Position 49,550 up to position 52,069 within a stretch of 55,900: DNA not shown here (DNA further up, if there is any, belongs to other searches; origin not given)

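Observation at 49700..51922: Orphan, lower-G+C secreted decahaem cytochrome made of two duplicated 5-haem modules with DxDxDG loops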

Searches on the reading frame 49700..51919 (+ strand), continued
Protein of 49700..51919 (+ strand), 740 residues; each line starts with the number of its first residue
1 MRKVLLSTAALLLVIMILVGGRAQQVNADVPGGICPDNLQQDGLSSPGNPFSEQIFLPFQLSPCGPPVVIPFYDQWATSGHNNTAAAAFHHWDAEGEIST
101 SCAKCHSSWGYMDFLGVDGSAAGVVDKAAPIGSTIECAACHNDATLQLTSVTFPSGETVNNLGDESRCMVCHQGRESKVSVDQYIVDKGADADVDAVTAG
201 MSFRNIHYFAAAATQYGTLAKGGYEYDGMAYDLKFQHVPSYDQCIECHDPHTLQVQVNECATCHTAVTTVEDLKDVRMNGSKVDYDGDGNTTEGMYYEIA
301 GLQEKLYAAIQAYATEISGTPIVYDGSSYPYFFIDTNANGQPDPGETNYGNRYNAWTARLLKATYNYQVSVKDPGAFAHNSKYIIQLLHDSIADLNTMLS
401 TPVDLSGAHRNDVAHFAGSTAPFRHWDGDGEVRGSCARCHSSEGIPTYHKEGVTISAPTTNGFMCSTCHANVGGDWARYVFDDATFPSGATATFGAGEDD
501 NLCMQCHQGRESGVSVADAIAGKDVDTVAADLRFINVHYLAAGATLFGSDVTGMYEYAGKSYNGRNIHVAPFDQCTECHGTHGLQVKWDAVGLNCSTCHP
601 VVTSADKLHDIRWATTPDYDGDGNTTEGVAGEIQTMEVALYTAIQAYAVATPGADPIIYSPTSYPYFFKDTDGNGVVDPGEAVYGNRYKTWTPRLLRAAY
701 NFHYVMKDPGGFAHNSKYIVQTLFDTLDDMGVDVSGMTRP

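Call 7: find_homologous_proteins(query=window:49700-51919:+)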
Query window:49700-51919:+ (740 aa): 5223 proteins with E <= 0.001 among 8000 candidates; the best 120 are listed.
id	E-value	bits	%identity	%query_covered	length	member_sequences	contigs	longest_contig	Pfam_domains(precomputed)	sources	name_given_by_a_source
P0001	0.0e+0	1565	88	100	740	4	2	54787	PF14537.12,PF02085.22,PF14522.12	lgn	-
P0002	0.0e+0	1503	85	100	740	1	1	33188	PF14537.12,PF02085.22,PF14522.12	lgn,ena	-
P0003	0.0e+0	1246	55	89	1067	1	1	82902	PF09699.16,PF14537.12,PF02085.22,PF14522.12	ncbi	-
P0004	0.0e+0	1243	51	93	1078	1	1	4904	PF09699.16,PF14537.12,PF02085.22,PF14522.12,PF22113.2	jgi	jgi:hypothetical protein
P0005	0.0e+0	1206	52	91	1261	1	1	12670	PF21764.4,PF26182.1,PF02368.25,PF02085.22,PF26918.1,PF14522.12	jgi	jgi:hypothetical protein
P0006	0.0e+0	1196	56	91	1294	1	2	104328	PF21764.4,PF14537.12,PF26182.1,PF02368.25,PF02085.22,PF26918.1,PF14522.12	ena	-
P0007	0.0e+0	1145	53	91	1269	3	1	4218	PF21764.4,PF14537.12,PF26182.1,PF02368.25,PF02085.22,PF26918.1,PF14522.12,PF22113.2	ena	-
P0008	0.0e+0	1127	53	89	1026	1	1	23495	PF14537.12,PF02085.22,PF14522.12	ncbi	-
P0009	0.0e+0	1125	50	91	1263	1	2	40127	PF21764.4,PF14537.12,PF26182.1,PF02368.25,PF02085.22,PF26918.1,PF14522.12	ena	-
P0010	0.0e+0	1112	52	91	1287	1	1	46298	PF21764.4,PF14537.12,PF26182.1,PF02368.25,PF02085.22,PF26918.1,PF14522.12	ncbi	-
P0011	0.0e+0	1107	53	89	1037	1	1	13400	PF14537.12,PF02085.22,PF14522.12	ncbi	-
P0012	0.0e+0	1101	56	92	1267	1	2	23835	PF14537.12,PF26182.1,PF02368.25,PF02085.22,PF26918.1,PF14522.12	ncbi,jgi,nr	ncbi:MAG: hypothetical protein C4523_13250 [Myxococcales bacterium]|nr:MAG: hypothetical protein C45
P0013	0.0e+0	1095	68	93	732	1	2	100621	PF14537.12,PF02085.22,PF14522.12,PF22113.2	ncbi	-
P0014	0.0e+0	1090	54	90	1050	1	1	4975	PF14537.12,PF02085.22,PF14522.12,PF22113.2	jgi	jgi:hypothetical protein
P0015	0.0e+0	1083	54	90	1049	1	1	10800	PF14537.12,PF02085.22,PF14522.12,PF22113.2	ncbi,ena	-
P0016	0.0e+0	1079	51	91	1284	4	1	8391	PF21764.4,PF14537.12,PF26182.1,PF02368.25,PF02085.22,PF26918.1,PF14522.12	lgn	-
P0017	0.0e+0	1068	54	90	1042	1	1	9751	PF14537.12,PF02085.22,PF14522.12,PF22113.2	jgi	jgi:hypothetical protein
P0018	0.0e+0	1060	54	91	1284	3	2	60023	PF14537.12,PF26182.1,PF02368.25,PF02085.22,PF26918.1,PF14522.12,PF22113.2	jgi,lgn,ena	-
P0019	0.0e+0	1045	51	90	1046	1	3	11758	PF09699.16,PF14537.12,PF02085.22,PF14522.12,PF22113.2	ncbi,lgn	-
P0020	0.0e+0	1042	51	91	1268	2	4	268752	PF21764.4,PF14537.12,PF26182.1,PF22359.3,PF02368.25,PF02085.22,PF26918.1,PF14522.12,PF22113.2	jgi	-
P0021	0.0e+0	1036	48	91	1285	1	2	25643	PF21764.4,PF14537.12,PF26182.1,PF02368.25,PF02085.22,PF26918.1,PF14522.12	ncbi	-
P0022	0.0e+0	1036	53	90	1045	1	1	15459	PF14537.12,PF02085.22,PF14522.12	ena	-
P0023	0.0e+0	1035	49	93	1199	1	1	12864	PF09699.16,PF14537.12,PF26182.1,PF02368.25,PF02085.22,PF26918.1,PF14522.12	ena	-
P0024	0.0e+0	1033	51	90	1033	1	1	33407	PF14537.12,PF02085.22,PF14522.12,PF22113.2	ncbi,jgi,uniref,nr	ncbi:MAG: hypothetical protein C4520_12800 [Candidatus Abyssobacteria bacterium SURF_5]|uniref:Cytoc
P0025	0.0e+0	1021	53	90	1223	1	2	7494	PF21764.4,PF14537.12,PF26182.1,PF02368.25,PF02085.22,PF26918.1,PF14522.12,PF22113.2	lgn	-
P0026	3.7e-297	1006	64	93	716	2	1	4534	PF09699.16,PF14537.12,PF02085.22,PF14522.12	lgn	-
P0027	4.7e-296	1003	53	91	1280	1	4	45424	PF21764.4,PF14537.12,PF26182.1,PF22359.3,PF02368.25,PF02085.22,PF26918.1,PF14522.12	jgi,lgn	jgi:hypothetical protein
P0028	3.5e-294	996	54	92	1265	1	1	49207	PF21764.4,PF14537.12,PF26182.1,PF02368.25,PF02085.22,PF26918.1,PF14522.12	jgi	jgi:uncharacterized protein YjdB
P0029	4.1e-294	996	65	91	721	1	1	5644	PF09699.16,PF14537.12,PF02085.22,PF14522.12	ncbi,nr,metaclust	ncbi:MAG: hypothetical protein A2Z04_07215 [Chloroflexi bacterium RBG_16_57_9]|nr:MAG: hypothetical 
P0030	5.0e-287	973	51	90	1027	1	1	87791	PF14537.12,PF02085.22,PF14522.12,PF22113.2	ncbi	ncbi:MAG: hypothetical protein Kow0099_16090 [Candidatus Abyssubacteria bacterium]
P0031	3.9e-280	950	52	90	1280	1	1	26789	PF14537.12,PF02085.22,PF14522.12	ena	-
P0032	6.6e-280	949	62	91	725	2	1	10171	PF14537.12,PF02085.22,PF14522.12,PF22113.2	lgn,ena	-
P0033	1.1e-275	935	58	93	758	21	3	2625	PF14537.12,PF02085.22,PF14522.12,PF22113.2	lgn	-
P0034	1.7e-274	931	57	91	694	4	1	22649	PF14537.12,PF02085.22,PF14522.12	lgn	-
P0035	2.0e-272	924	60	92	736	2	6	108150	PF14537.12,PF02085.22,PF14522.12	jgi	jgi:hypothetical protein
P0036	2.5e-272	924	50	91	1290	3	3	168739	PF21764.4,PF09699.16,PF14537.12,PF26182.1,PF02368.25,PF02085.22,PF26918.1,PF14522.12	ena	-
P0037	7.2e-271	919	60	91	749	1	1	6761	PF14537.12,PF02085.22,PF14522.12,PF22113.2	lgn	-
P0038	1.6e-270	918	56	91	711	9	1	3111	PF14537.12,PF02085.22,PF14522.12,PF22113.2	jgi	jgi:hypothetical protein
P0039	3.3e-270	917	60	91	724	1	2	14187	PF14537.12,PF02085.22,PF14522.12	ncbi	-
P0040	4.6e-270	917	51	92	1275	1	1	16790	PF14537.12,PF26182.1,PF02368.25,PF02085.22,PF26918.1,PF14522.12,PF22113.2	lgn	-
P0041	4.2e-268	910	58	91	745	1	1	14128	PF14537.12,PF02085.22,PF14522.12,PF22113.2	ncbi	-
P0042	5.7e-268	910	59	93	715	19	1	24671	PF14537.12,PF02085.22,PF14522.12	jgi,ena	-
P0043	9.6e-268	909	60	91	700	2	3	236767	PF14537.12,PF02085.22,PF14522.12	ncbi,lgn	-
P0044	5.8e-267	906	46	92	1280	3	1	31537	PF21764.4,PF14537.12,PF26182.1,PF02368.25,PF02085.22,PF26918.1,PF14522.12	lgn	-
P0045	1.2e-266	905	59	92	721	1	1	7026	PF14537.12,PF02085.22,PF14522.12,PF22113.2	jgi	jgi:hypothetical protein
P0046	2.6e-266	904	59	91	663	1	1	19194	PF14537.12,PF02085.22,PF14522.12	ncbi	ncbi:MAG: cytochrome c3 family protein [Anaerolineae bacterium]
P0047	3.7e-266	904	59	91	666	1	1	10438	PF09699.16,PF14537.12,PF02085.22,PF14522.12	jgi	jgi:hypothetical protein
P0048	9.6e-266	902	58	92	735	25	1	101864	PF14537.12,PF02085.22,PF14522.12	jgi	-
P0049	3.4e-265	901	59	91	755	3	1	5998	PF14537.12,PF02085.22,PF14522.12,PF22113.2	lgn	-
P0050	5.2e-265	900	56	97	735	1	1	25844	PF14537.12,PF02085.22,PF14522.12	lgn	-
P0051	8.2e-265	899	58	91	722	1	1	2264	PF14537.12,PF02085.22,PF14522.12,PF22113.2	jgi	jgi:hypothetical protein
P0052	9.0e-265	899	56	91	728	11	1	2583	PF14537.12,PF02085.22,PF14522.12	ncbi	-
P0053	1.3e-264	899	58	91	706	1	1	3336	PF14537.12,PF02085.22,PF14522.12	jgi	jgi:hypothetical protein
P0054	2.6e-264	898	58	91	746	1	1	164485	PF14537.12,PF02085.22,PF14522.12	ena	-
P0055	3.1e-264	897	55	100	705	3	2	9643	PF14537.12,PF02085.22,PF14522.12,PF22113.2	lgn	-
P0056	4.5e-264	897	58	91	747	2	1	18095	PF14537.12,PF02085.22,PF14522.12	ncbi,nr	ncbi:MAG: C-type polyheme cytochrome OmcB [Anaerolineales bacterium]|nr:C-type polyheme cytochrome O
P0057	6.5e-264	896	57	94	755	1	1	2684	PF14537.12,PF02085.22,PF14522.12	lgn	-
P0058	9.6e-264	896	57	90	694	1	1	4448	PF14537.12,PF02085.22,PF14522.12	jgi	jgi:hypothetical protein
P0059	1.5e-263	895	58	91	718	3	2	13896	PF09699.16,PF14537.12,PF02085.22,PF14522.12,PF22113.2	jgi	jgi:hypothetical protein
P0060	1.9e-263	895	59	91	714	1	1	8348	PF14537.12,PF02085.22,PF14522.12,PF22113.2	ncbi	-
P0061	2.1e-263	895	58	93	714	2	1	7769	PF14537.12,PF02085.22,PF14522.12,PF22113.2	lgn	-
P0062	2.2e-263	895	59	91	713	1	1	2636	PF09699.16,PF14537.12,PF02085.22,PF14522.12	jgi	jgi:hypothetical protein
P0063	5.0e-263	893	60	91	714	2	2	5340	PF14537.12,PF02085.22,PF14522.12,PF22113.2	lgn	-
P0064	5.1e-263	893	59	91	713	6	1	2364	PF09699.16,PF14537.12,PF02085.22,PF14522.12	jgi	jgi:hypothetical protein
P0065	6.5e-263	893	55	100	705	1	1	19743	PF14537.12,PF02085.22,PF14522.12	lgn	-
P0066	8.9e-263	893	58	91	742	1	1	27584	PF14537.12,PF02085.22,PF14522.12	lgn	-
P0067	9.0e-263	893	59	91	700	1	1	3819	PF09699.16,PF14537.12,PF02085.22,PF14522.12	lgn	-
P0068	1.8e-262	892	54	100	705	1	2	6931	PF14537.12,PF02085.22,PF14522.12,PF22113.2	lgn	-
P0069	1.9e-262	891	55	93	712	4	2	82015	PF14537.12,PF02085.22,PF14522.12,PF22113.2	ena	-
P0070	2.0e-262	891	55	91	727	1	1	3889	PF14537.12,PF02085.22,PF14522.12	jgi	jgi:hypothetical protein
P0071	2.4e-262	891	58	91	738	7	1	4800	PF14537.12,PF02085.22,PF14522.12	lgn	-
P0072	2.4e-262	891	57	93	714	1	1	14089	PF14537.12,PF02085.22,PF14522.12,PF22113.2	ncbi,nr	ncbi:MAG: cytochrome c3 family protein [Anaerolineales bacterium]|nr:cytochrome c3 family protein [A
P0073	2.5e-262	891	59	90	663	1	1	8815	PF14537.12,PF02085.22,PF14522.12,PF22113.2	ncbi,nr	ncbi:MAG: hypothetical protein H5T59_00425 [Anaerolineae bacterium]|nr:hypothetical protein [Anaerol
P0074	4.2e-262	890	58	91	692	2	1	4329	PF14537.12,PF02085.22,PF14522.12,PF22113.2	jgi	jgi:hypothetical protein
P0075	4.3e-262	890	58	91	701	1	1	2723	PF14537.12,PF02085.22,PF14522.12,PF22113.2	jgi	jgi:hypothetical protein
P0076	4.7e-262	890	59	91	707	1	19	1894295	PF09699.16,PF14537.12,PF02085.22,PF14522.12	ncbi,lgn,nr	ncbi:MAG: hypothetical protein HS126_11950 [Anaerolineales bacterium]|nr:hypothetical protein [Anaer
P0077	4.8e-262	890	59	92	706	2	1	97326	PF09699.16,PF14537.12,PF02085.22,PF14522.12,PF22113.2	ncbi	-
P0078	5.2e-262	890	59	92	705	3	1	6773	PF14537.12,PF02085.22,PF14522.12,PF22113.2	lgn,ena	-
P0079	1.2e-261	889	58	92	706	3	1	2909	PF14537.12,PF02085.22,PF14522.12,PF22113.2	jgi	jgi:hypothetical protein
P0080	1.3e-261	889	58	92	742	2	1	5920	PF14537.12,PF02085.22,PF14522.12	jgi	jgi:hypothetical protein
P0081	1.4e-261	889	58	91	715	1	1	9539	PF14537.12,PF02085.22,PF14522.12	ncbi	-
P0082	3.1e-261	887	59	91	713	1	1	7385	PF14537.12,PF02085.22,PF14522.12,PF22113.2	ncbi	-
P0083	3.7e-261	887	58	91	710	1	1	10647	PF14537.12,PF02085.22,PF14522.12,PF22113.2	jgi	jgi:hypothetical protein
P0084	3.9e-261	887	55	100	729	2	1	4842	PF14537.12,PF02085.22,PF14522.12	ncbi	-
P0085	4.2e-261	887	57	97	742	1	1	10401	PF14537.12,PF02085.22,PF14522.12,PF22113.2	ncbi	-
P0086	1.4e-260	885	55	90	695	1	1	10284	PF09699.16,PF14537.12,PF02085.22,PF14522.12,PF22113.2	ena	-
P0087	1.7e-260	885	59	91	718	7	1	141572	PF14537.12,PF22678.2,PF02085.22,PF14522.12,PF22113.2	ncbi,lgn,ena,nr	ncbi:class III cytochrome C family protein [bacterium BMS3Abin02]|nr:class III cytochrome C family p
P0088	2.3e-260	885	59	91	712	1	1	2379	PF09699.16,PF14537.12,PF02085.22,PF14522.12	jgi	jgi:hypothetical protein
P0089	3.5e-260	884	58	91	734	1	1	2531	PF14537.12,PF02085.22,PF14522.12,PF22113.2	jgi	jgi:hypothetical protein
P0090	3.5e-260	884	57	93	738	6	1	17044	PF09699.16,PF14537.12,PF02085.22,PF14522.12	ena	-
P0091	4.6e-260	884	59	91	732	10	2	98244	PF09699.16,PF14537.12,PF02085.22,PF14522.12,PF22113.2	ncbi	-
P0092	6.6e-260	883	59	91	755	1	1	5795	PF09699.16,PF14537.12,PF02085.22,PF14522.12,PF22113.2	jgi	jgi:hypothetical protein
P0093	7.6e-260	883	56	99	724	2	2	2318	PF14537.12,PF02085.22,PF14522.12,PF22113.2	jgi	-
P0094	1.1e-259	882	59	91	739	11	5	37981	PF14537.12,PF02085.22,PF14522.12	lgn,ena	-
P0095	1.2e-259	882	56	94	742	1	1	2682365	PF14537.12,PF02085.22,PF14522.12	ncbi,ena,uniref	ncbi:cytochrome c3 family protein [Candidatus Leptofilum sp.]|uniref:cytochrome c3 family protein n=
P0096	1.3e-259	882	58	91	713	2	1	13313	PF09699.16,PF14537.12,PF02085.22,PF14522.12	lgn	-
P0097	2.1e-259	881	58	91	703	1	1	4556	PF09699.16,PF14537.12,PF02085.22,PF14522.12,PF22113.2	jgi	jgi:hypothetical protein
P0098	2.6e-259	881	58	91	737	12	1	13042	PF14537.12,PF02085.22,PF14522.12,PF22113.2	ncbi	-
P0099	4.8e-259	880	58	91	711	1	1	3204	PF09699.16,PF14537.12,PF02085.22,PF14522.12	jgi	jgi:hypothetical protein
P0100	5.2e-259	880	57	91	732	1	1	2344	PF09699.16,PF14537.12,PF02085.22,PF14522.12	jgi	jgi:hypothetical protein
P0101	6.4e-259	880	57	93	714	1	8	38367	PF09699.16,PF14537.12,PF02085.22,PF14522.12,PF22113.2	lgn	-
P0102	7.1e-259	880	58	91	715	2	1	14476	PF14537.12,PF02085.22,PF14522.12,PF22113.2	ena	-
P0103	9.4e-259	879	59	91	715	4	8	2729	PF14537.12,PF02085.22,PF14522.12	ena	-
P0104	9.9e-259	879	55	91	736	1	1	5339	PF14537.12,PF02085.22,PF14522.12,PF22113.2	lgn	-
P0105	1.0e-258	879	58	92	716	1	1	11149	PF14537.12,PF02085.22,PF14522.12,PF22113.2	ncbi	-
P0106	1.1e-258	879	56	91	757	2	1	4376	PF14537.12,PF02085.22,PF14522.12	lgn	-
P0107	1.2e-258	879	59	91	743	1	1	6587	PF14537.12,PF02085.22,PF14522.12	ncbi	ncbi:MAG: hypothetical protein ACE5LU_19840 [Anaerolineae bacterium]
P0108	1.7e-258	878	57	91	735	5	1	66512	PF14537.12,PF02085.22,PF14522.12,PF22113.2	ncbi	ncbi:MAG: cytochrome c3 family protein [Anaerolineae bacterium]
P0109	2.4e-258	878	58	92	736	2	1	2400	PF14537.12,PF02085.22,PF14522.12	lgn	-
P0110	2.8e-258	878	57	91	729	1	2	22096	PF09699.16,PF14537.12,PF02085.22,PF14522.12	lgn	-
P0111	2.9e-258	878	57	93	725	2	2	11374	PF14537.12,PF02085.22,PF14522.12,PF22113.2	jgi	jgi:hypothetical protein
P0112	3.4e-258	877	59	91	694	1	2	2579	PF14537.12,PF02085.22,PF14522.12,PF22113.2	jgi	jgi:hypothetical protein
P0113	3.9e-258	877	57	92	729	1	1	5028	PF02085.22,PF14522.12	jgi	jgi:hypothetical protein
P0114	4.5e-258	877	59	92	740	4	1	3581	PF14537.12,PF02085.22,PF14522.12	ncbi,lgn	-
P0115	5.8e-258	877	57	92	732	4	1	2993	PF14537.12,PF02085.22,PF14522.12,PF22113.2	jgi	jgi:hypothetical protein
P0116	7.8e-258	876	58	92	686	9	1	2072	PF14537.12,PF02085.22,PF14522.12,PF22113.2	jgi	jgi:hypothetical protein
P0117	1.0e-257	876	55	96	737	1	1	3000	PF14537.12,PF02085.22,PF14522.12,PF22113.2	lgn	-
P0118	1.1e-257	876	57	91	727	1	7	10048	PF14537.12,PF02085.22,PF14522.12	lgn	-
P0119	1.2e-257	876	59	91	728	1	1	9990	PF09699.16,PF14537.12,PF02085.22,PF14522.12,PF22113.2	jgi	jgi:hypothetical protein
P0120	1.3e-257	876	58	91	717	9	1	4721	PF14537.12,PF02085.22,PF14522.12,PF22113.2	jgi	jgi:hypothetical protein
